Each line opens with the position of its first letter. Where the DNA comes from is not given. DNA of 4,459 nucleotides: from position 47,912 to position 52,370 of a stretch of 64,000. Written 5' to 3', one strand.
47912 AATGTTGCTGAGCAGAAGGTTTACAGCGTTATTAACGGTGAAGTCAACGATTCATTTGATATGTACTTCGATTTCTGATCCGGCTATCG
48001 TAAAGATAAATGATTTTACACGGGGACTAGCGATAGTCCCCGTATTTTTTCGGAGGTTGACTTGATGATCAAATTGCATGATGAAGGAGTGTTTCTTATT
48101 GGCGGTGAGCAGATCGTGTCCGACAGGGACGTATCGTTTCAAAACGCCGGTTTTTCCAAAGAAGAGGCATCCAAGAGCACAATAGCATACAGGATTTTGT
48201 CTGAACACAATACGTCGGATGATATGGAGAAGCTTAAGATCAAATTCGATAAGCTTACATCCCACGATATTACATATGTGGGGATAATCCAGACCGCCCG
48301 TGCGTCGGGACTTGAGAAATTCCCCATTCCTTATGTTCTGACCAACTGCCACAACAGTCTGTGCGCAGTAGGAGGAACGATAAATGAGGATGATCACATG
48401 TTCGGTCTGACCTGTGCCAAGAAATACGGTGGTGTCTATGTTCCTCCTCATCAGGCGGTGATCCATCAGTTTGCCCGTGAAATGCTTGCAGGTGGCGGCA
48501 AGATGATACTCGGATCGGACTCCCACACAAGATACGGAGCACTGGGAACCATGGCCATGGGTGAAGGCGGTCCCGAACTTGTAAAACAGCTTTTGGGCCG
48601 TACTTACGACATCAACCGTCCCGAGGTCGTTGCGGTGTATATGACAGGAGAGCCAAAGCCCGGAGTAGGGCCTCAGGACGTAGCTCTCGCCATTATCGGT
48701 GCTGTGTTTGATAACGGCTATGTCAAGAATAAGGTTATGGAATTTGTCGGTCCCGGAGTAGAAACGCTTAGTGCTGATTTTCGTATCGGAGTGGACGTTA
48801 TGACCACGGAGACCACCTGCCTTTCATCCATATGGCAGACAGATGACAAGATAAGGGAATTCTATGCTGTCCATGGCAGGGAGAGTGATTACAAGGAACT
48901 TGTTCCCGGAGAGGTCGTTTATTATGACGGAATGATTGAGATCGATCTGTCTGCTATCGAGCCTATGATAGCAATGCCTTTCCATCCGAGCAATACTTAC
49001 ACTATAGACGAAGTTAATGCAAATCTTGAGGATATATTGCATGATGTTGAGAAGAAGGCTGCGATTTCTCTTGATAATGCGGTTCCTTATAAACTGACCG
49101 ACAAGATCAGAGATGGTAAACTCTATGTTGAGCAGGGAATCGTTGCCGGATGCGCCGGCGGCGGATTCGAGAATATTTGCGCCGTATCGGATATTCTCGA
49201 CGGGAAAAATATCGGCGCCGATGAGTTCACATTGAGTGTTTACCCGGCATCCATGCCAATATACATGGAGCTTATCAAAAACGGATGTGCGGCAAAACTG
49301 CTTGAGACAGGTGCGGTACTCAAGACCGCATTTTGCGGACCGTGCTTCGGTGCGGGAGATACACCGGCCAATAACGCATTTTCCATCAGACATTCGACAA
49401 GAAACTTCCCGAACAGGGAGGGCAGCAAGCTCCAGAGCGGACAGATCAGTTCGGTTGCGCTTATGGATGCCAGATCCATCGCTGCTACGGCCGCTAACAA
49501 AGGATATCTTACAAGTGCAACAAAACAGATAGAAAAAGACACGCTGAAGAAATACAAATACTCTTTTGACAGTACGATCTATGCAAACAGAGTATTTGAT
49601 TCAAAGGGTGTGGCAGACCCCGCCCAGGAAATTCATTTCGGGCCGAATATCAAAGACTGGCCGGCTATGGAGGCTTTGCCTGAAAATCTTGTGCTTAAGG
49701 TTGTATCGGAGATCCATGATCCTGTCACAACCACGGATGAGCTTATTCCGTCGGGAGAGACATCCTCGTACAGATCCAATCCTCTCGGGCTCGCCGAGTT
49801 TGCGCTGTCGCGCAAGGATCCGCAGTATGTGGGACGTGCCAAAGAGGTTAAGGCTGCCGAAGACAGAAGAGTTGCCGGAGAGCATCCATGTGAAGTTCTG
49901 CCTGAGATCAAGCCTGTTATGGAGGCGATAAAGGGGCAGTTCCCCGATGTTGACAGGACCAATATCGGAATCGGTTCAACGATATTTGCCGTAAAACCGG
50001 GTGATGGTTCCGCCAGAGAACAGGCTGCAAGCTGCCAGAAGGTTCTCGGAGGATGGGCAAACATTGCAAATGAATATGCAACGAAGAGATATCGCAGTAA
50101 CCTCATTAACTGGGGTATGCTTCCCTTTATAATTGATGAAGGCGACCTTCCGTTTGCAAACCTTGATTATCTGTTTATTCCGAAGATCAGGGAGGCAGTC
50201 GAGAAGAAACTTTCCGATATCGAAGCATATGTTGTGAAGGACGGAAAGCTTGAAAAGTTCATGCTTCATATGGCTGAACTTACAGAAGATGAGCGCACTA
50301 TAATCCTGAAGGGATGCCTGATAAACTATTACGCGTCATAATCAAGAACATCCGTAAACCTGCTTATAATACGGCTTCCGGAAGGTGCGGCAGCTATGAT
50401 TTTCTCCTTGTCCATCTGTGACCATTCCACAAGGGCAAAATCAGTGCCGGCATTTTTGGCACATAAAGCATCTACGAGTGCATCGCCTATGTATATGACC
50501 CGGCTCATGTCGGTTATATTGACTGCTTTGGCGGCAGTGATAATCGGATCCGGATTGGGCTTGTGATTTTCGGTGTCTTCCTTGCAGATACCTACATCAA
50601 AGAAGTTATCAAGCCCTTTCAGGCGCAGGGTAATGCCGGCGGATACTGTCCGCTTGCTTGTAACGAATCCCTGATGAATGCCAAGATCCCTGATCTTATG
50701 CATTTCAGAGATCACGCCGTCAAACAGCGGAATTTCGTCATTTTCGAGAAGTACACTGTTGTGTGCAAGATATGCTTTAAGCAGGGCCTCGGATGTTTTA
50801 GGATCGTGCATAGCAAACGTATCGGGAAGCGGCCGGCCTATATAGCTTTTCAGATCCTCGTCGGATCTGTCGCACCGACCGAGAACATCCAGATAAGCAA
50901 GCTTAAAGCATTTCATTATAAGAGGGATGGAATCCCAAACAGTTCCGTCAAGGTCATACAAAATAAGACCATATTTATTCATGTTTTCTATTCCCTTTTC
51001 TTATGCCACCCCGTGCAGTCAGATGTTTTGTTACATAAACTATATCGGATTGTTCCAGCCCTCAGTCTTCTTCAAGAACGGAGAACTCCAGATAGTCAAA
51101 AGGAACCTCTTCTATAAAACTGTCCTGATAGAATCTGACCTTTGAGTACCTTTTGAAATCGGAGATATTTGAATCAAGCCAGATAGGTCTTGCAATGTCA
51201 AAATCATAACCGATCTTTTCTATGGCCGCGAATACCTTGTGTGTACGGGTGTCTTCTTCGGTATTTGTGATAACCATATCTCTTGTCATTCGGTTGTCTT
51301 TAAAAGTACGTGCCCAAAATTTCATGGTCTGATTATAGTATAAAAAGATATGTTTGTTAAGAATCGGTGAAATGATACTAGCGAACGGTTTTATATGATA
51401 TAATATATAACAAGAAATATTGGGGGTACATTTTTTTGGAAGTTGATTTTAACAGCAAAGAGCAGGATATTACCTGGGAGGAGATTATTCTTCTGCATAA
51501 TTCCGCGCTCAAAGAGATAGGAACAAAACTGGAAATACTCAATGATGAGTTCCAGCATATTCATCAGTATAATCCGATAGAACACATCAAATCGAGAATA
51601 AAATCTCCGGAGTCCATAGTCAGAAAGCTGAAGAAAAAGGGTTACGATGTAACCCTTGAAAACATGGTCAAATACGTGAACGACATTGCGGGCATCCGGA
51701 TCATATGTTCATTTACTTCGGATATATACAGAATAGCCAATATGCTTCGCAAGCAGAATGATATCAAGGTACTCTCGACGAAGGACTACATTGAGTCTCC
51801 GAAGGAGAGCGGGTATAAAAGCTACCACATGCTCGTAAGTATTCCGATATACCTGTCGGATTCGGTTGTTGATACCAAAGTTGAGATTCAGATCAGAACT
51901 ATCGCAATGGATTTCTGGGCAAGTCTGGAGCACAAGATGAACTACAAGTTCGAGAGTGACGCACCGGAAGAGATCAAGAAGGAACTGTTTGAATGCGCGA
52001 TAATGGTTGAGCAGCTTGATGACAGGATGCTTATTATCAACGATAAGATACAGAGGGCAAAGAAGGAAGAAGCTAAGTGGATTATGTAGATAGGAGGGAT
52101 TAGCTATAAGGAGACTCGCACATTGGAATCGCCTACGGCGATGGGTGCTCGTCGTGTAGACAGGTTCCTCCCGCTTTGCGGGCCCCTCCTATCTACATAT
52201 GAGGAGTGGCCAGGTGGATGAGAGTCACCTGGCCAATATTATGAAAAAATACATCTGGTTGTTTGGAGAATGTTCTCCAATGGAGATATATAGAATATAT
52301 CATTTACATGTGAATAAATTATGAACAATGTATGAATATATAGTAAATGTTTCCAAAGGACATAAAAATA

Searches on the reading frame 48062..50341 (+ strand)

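Call 10: search_protein_families(library=pfam, proteins=[window:48062-50341:+])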
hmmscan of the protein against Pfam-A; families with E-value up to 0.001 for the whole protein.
window:48062-50341:+ (759 aa): 2 families
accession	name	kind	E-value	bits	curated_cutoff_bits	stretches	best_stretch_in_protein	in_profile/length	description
PF00330.25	Aconitase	-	4.9e-90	303.1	28.7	1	45-474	3-462/463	Aconitase family (aconitate hydratase)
PF00694.25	Aconitase_C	-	2.3e-05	25.2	22.8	1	647-692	85-129/131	Aconitase C-terminal domain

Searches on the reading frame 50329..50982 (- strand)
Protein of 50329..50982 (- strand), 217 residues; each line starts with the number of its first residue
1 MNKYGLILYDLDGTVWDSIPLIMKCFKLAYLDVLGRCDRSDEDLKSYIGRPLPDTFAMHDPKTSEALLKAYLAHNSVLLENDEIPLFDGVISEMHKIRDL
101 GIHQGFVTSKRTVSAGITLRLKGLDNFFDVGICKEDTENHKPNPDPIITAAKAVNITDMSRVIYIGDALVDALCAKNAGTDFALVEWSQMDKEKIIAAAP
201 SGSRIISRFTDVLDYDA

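Call 11: search_protein_families(library=pfam, proteins=[window:50329-50982:-])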
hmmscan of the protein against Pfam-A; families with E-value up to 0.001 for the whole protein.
window:50329-50982:- (217 aa): 3 families
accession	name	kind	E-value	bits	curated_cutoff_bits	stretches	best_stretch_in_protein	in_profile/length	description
PF13419.12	HAD_2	-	1.2e-31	110.7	23.8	1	7-185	1-178/178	Haloacid dehalogenase-like hydrolase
PF00702.32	Hydrolase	-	4.8e-20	73.2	26.4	1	6-179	3-191/191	haloacid dehalogenase-like hydrolase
PF13242.12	Hydrolase_like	-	7.3e-06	26.2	22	1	140-211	3-74/75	HAD-hyrolase-like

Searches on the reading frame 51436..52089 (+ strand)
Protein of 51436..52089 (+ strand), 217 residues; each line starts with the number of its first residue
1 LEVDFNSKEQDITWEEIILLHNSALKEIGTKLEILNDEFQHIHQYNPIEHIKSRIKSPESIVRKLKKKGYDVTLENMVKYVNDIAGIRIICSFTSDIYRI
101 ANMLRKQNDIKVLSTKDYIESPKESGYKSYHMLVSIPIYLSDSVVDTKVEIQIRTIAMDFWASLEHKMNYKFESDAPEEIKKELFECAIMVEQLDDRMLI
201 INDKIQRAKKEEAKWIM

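Call 10: search_protein_families(library=pfam, proteins=[window:51436-52089:+])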
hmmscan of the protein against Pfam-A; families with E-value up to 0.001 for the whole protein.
window:51436-52089:+ (217 aa): 1 family
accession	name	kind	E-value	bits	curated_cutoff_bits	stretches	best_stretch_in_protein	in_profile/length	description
PF04607.23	RelA_SpoT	-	9.7e-35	119.7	27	1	53-173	1-111/113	Region found in RelA / SpoT proteins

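Call 64: find_encoding_contigs(protein=window:51436-52089:+, flank=3000, max_places=8)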
Protein window:51436-52089:+ (217 aa): 24 contigs read that carry it; 8 places shown.
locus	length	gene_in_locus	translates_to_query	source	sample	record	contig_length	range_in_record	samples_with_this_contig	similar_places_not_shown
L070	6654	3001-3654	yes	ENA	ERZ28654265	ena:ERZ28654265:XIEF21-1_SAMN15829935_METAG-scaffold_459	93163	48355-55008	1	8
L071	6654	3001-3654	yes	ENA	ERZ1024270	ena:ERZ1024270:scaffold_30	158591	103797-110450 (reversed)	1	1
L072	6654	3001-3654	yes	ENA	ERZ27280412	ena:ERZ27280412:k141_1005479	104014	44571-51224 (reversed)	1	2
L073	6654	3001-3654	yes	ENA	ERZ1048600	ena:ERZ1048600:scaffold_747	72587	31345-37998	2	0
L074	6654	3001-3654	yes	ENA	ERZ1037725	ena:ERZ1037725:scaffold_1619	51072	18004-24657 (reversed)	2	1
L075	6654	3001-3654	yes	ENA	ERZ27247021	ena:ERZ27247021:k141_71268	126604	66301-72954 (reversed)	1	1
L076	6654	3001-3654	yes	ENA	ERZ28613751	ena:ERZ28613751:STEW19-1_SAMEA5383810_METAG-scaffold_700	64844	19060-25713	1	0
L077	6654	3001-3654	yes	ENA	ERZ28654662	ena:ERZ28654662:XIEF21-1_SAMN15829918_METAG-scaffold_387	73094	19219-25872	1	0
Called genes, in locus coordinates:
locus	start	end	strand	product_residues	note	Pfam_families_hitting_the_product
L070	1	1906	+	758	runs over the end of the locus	PF00330:Aconitase, PF00694:Aconitase_C (faint)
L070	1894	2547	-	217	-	PF00702:Hydrolase, PF13419:HAD_2, PF13242:Hydrolase_like (weak)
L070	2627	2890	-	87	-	-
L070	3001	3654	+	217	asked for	PF04607:RelA_SpoT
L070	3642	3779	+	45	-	-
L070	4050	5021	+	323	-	-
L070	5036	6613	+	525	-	PF01476:LysM, PF07501:G5, PF01551:Peptidase_M23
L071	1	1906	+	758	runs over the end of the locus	PF00330:Aconitase, PF00694:Aconitase_C (faint)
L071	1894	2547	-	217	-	PF00702:Hydrolase, PF13419:HAD_2, PF13242:Hydrolase_like (weak)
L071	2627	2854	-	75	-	-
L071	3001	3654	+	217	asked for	PF04607:RelA_SpoT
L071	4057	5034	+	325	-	-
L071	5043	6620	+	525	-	PF01476:LysM, PF07501:G5, PF01551:Peptidase_M23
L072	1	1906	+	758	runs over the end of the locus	PF00330:Aconitase, PF00694:Aconitase_C (faint)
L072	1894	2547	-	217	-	PF00702:Hydrolase, PF13419:HAD_2, PF13242:Hydrolase_like (weak)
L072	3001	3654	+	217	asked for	PF04607:RelA_SpoT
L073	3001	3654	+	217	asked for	PF04607:RelA_SpoT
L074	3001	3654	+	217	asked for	PF04607:RelA_SpoT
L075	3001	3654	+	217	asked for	PF04607:RelA_SpoT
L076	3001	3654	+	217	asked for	PF04607:RelA_SpoT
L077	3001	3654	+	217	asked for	PF04607:RelA_SpoT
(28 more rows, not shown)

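Call 84: find_homologous_proteins(query=window:51436-52086:+, max_evalue=1e-40)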
Query window:51436-52086:+ (217 aa): 7999 proteins with E <= 1e-40 among 8000 candidates; the best 120 are listed.
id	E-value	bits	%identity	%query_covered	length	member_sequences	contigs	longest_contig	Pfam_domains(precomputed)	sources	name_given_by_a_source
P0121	2.3e-128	444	94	99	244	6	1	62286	PF04607.24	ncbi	-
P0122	1.4e-126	438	93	99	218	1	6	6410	PF04607.24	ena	-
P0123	5.8e-126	436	92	99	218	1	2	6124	PF04607.24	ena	-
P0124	1.2e-125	435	92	99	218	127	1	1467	PF04607.24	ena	-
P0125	5.3e-125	433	90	99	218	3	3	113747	PF04607.24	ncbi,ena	-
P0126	1.3e-123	428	92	99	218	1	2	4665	PF04607.24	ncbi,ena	-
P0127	1.5e-123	428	92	99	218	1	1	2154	PF04607.24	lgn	-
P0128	2.6e-123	427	92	99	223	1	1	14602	PF04607.24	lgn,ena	-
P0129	6.1e-123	426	91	99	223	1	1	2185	PF04607.24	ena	-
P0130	1.0e-121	422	92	98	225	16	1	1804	PF04607.24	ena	-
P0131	5.2e-120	417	88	99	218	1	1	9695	PF04607.24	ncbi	-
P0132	1.0e-119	416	87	99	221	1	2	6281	PF04607.24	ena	-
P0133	5.1e-118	410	91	95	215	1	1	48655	PF04607.24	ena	-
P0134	5.6e-117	407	86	99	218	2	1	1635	PF04607.24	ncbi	-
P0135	3.8e-116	404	90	95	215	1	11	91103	PF04607.24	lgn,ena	-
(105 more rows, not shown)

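Call 86: find_encoding_contigs(protein=P0125, flank=2500, max_places=2)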
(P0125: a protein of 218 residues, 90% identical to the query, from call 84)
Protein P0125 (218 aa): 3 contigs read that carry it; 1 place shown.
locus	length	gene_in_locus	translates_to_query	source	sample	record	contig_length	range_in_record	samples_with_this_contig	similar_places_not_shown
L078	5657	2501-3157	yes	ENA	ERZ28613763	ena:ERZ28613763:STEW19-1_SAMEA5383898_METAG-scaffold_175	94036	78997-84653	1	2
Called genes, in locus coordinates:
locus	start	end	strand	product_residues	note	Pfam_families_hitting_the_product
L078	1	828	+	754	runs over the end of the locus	PF00330:Aconitase, PF00694:Aconitase_C (faint)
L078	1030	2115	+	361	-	PF26745:SPM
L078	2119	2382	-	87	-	-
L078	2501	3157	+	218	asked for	PF04607:RelA_SpoT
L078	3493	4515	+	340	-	-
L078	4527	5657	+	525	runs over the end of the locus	PF01476:LysM, PF07501:G5, PF01551:Peptidase_M23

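Call 87: find_encoding_contigs(protein=P0121, flank=2500, max_places=2)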
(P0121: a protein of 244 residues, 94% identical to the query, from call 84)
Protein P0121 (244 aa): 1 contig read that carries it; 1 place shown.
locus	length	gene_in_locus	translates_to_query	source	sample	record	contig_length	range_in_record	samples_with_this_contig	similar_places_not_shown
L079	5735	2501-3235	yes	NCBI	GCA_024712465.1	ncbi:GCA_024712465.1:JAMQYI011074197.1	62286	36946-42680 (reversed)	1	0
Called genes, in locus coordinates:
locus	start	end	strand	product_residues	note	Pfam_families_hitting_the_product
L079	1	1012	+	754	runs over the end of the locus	PF00694:Aconitase_C (faint), PF00330:Aconitase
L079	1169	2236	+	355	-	PF26745:SPM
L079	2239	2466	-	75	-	-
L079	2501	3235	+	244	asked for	PF04607:RelA_SpoT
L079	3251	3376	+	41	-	-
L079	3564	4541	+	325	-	-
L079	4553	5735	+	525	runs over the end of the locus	PF01476:LysM, PF07501:G5, PF01551:Peptidase_M23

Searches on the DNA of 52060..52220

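Call 83: search_rna_families(source=window, start=52060, end=52220, threshold=evalue, max_evalue=10, show_alignments=1)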
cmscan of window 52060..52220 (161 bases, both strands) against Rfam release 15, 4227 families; matches with E-value up to 10: 2.
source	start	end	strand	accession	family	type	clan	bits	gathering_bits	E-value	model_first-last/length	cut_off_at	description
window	52084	52198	+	RF03450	MIR1513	Gene; miRNA;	-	13.6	95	5.1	1-91/91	no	MIR1513 microRNA precursor family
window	52093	52171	-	RF00306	snoZ178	Gene; snRNA; snoRNA; CD-box;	-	12.3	100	3.6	14-94/152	no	Small nucleolar RNA Z178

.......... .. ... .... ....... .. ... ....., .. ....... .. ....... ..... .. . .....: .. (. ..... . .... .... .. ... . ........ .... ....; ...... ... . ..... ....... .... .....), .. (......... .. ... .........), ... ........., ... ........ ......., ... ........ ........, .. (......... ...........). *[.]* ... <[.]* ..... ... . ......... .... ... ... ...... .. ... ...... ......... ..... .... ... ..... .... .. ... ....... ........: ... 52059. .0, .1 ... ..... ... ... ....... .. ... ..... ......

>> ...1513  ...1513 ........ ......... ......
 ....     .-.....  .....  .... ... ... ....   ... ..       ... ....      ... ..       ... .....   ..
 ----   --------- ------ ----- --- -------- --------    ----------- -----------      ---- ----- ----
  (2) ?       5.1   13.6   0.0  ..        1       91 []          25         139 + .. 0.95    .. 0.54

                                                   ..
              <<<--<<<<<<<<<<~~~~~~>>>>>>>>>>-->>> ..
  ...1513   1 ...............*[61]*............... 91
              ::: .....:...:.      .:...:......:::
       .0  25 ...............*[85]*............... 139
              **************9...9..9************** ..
